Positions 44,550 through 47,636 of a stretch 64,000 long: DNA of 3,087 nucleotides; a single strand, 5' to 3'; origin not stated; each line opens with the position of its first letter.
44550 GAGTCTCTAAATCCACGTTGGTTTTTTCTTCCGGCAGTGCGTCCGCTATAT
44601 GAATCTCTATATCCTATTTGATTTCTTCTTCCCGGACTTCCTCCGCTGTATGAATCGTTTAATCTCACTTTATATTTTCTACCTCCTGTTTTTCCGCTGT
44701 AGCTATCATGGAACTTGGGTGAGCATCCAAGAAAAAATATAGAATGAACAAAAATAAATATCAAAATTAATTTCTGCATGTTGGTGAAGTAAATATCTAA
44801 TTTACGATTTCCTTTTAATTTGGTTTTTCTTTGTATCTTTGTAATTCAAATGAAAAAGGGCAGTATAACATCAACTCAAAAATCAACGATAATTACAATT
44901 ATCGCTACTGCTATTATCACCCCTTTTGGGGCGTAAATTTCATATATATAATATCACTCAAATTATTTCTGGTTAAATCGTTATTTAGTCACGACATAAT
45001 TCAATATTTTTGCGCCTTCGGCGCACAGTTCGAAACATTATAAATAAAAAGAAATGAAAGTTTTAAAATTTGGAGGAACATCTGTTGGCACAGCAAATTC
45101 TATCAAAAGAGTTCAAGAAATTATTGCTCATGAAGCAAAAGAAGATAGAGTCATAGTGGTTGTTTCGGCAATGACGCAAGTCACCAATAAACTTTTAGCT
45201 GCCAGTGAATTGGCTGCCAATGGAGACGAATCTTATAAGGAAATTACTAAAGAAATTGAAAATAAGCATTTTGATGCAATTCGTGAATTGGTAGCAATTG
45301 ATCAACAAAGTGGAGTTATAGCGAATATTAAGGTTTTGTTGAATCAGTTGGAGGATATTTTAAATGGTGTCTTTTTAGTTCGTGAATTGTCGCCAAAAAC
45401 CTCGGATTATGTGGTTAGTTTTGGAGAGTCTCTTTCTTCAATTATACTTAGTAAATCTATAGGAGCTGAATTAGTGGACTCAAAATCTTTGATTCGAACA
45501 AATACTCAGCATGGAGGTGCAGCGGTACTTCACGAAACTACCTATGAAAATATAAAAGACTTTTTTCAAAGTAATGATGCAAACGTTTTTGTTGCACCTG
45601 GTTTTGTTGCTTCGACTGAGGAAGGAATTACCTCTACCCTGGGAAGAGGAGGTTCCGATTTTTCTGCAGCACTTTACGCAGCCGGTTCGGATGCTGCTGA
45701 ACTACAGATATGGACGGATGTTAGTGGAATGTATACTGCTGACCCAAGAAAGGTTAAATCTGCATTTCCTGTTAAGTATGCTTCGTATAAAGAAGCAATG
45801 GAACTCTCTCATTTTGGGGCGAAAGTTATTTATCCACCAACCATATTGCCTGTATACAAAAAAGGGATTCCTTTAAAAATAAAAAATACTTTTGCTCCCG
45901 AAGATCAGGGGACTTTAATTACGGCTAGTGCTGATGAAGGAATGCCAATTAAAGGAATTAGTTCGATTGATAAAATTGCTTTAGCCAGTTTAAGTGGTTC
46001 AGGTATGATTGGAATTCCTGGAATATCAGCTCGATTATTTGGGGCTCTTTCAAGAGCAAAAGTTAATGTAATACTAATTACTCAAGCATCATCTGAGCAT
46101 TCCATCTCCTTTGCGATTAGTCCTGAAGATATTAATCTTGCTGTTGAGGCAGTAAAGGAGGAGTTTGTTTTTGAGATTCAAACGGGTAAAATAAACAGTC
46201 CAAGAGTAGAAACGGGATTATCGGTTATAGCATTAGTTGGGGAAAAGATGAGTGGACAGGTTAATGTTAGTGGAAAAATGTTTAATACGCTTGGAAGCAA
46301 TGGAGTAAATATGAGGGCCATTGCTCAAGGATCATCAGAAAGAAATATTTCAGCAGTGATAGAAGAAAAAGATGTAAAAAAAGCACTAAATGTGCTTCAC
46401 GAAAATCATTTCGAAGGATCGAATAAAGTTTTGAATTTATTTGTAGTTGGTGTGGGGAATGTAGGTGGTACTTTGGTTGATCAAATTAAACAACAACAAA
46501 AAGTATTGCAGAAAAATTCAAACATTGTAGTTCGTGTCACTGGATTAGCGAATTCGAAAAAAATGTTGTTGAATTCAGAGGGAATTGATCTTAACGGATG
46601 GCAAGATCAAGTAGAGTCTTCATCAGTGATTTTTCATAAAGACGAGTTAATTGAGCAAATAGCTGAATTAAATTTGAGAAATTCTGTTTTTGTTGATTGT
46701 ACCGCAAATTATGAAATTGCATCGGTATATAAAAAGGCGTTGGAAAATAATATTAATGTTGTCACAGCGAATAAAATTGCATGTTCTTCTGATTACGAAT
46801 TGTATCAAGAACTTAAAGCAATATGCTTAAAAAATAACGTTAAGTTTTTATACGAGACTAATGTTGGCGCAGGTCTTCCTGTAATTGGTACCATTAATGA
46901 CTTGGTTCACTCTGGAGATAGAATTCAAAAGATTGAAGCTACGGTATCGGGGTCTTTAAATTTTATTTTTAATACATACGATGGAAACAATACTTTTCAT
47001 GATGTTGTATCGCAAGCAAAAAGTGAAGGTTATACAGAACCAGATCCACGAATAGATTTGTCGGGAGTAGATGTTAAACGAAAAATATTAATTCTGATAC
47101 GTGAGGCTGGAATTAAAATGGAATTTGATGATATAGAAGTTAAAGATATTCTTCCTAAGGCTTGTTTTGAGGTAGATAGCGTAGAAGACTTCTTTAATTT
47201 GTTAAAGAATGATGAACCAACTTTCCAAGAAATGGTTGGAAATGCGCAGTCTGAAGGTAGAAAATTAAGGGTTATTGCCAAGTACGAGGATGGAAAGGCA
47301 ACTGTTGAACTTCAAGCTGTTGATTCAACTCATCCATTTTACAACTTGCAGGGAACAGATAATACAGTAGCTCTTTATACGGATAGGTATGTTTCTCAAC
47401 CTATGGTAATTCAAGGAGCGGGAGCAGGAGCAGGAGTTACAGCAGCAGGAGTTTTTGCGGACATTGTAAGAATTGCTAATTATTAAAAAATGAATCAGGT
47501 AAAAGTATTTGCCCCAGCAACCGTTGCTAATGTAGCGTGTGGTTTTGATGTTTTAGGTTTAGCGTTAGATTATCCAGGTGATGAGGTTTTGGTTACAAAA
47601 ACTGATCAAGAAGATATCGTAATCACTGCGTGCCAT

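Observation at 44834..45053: Unannotated Thr/Ile leader peptide and attenuator-like switch upstream of thrABC in a Bacteroidota genome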

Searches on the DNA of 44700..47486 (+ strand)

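Call 15: search_rna_families(source=window, start=44700, end=45200, threshold=evalue, max_evalue=10)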
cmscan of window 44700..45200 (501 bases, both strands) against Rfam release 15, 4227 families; matches with E-value up to 10: 6.
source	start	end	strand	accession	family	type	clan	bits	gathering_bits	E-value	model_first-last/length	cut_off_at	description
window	44936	45006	-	RF01165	sn2317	Gene; snRNA; snoRNA; CD-box;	-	15.7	50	5.2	1-70/70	no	Small nucleolar RNA sn2317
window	44852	44926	-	RF01178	snoR77Y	Gene; snRNA; snoRNA; CD-box;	CL00057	15.2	52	6.8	1-85/85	no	Small nucleolar RNA snoR77Y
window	44710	44820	+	RF01461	rli24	Gene; sRNA;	-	13.6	100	8.2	1-158/158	no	Listeria sRNA rli22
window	45008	45174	+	RF00028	Intron_gpI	Intron;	-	13.4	50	0.71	1-253/253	no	Group I catalytic intron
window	45061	45156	-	RF02120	FTX_2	Gene; lncRNA;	-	12.3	48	9.5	1-97/97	no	FTX transcript, XIST regulator conserved region 2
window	44700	44760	+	RF02842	RefA1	Gene; sRNA;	-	11.5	94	7.2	154-222/222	5'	Enterococcus sRNA A1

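Call 72: search_rna_families(sources=[L010, L011, L016, L017, L021, L023, L025, L027, L052, L065, L066, L067, L068, L070, L071, L072, L015, L022, L026, L007], threshold=gathering)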
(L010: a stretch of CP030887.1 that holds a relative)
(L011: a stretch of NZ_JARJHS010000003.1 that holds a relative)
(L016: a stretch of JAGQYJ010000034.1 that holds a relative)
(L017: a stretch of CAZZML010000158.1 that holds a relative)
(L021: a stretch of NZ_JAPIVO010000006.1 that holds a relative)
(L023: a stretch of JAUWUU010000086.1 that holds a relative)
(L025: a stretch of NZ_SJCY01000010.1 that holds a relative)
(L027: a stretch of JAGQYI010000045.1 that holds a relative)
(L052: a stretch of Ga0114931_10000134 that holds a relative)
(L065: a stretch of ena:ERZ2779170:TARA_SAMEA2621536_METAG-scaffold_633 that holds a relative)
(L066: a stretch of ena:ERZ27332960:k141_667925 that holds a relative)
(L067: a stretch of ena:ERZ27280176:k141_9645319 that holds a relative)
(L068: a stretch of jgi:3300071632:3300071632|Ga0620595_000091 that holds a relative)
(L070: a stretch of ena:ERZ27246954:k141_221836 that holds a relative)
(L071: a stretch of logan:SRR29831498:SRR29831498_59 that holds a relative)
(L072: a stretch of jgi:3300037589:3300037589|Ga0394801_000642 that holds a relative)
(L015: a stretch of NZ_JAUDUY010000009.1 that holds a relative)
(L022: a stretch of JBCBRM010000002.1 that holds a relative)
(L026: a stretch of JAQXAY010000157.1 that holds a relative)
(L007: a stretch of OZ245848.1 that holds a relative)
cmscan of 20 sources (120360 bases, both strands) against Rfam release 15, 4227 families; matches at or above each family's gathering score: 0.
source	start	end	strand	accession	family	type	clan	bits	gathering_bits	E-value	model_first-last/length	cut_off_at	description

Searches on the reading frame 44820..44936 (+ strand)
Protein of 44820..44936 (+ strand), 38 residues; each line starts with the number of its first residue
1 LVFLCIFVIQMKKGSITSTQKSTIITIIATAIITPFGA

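Call 69: list_cluster_members(proteins=[window:44850-44933:+, window:44820-44936:+, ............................, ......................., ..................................])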
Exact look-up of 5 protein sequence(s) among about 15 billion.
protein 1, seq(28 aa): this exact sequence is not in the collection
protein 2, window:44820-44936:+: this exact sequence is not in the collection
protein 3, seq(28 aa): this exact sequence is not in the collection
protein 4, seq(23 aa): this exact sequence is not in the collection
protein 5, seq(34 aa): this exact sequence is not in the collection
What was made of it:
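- Checked: Neither this peptide, nor its TTG-extended form, nor three orthologous peptides is in the 15-billion-protein collection (call 69).
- Tried and rejected: An exact look-up of five peptides in 15 billion proteins found none (call 69).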

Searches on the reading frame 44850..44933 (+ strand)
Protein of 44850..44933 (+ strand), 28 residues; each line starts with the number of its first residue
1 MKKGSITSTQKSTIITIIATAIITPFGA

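Call 66: search_protein_families(library=pfam, proteins=[window:44850-44933:+], max_evalue=10)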
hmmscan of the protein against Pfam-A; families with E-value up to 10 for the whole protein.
seq(28 aa): 0 families

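Call 67: search_protein_families(library=ncbifam, proteins=[window:44850-44933:+], max_evalue=10)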
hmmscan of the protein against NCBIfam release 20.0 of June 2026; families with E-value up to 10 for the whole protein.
seq(28 aa): 0 families
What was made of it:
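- Tried and rejected: Pfam and NCBIfam on four leader peptides gave nothing (calls 66, 67).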
